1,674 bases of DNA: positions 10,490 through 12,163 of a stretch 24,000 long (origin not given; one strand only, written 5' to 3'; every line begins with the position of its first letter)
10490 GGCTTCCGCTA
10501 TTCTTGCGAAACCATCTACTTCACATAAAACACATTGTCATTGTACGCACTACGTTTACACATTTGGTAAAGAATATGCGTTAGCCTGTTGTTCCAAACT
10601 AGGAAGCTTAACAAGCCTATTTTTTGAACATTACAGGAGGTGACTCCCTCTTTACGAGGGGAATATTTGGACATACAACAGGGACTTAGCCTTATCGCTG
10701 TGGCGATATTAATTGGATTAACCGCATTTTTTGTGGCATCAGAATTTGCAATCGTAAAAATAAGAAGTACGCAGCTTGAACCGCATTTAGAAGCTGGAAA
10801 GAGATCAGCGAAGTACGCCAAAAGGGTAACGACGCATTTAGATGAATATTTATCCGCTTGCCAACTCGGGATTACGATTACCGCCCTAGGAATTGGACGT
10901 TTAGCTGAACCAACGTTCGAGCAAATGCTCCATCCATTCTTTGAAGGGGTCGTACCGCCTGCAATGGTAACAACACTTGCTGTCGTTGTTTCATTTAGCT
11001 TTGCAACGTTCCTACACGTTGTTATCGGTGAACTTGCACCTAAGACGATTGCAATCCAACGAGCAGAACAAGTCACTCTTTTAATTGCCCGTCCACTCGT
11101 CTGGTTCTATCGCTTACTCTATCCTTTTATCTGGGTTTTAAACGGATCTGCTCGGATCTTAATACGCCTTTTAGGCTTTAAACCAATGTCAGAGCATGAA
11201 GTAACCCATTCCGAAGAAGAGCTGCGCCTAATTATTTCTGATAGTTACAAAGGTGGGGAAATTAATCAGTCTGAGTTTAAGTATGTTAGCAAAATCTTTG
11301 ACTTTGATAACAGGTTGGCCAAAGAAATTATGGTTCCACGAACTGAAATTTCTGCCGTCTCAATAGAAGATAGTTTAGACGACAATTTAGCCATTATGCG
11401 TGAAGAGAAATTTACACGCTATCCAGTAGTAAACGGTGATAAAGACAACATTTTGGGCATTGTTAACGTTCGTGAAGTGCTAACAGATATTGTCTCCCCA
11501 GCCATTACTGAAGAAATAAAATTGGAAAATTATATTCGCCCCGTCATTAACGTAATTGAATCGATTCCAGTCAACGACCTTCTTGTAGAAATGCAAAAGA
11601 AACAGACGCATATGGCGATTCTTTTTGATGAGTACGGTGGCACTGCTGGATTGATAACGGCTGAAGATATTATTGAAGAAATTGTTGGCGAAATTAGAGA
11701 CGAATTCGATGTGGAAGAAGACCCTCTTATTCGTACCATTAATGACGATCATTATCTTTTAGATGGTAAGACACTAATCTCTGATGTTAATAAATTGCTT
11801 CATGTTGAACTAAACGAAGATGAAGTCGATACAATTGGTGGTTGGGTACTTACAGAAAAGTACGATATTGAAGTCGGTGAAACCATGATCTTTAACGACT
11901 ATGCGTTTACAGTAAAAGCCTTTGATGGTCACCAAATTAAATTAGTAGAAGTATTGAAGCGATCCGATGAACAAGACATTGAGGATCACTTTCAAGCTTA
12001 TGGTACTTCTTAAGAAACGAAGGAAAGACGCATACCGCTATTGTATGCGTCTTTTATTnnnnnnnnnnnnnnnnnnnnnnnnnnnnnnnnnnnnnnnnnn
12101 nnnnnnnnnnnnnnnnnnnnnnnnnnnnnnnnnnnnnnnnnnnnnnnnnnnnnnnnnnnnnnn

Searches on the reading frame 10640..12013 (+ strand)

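Call 89: search_protein_families(library=pfam, proteins=[window:10640-12013:+], max_evalue=0.00001)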
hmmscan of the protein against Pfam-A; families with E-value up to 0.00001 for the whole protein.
window:10640-12013:+ (457 aa): 3 families
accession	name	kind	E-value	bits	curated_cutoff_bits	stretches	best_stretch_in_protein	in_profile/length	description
PF01595.25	CNNM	-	6e-52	176.4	28.4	1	20-212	2-181/181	Cyclin M transmembrane N-terminal domain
PF03471.22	CorC_HlyC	-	5.3e-19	68.4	27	1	366-440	2-79/81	Transporter associated domain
PF00571.33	CBS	-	3.9e-15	56.3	24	1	228-283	2-54/57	CBS domain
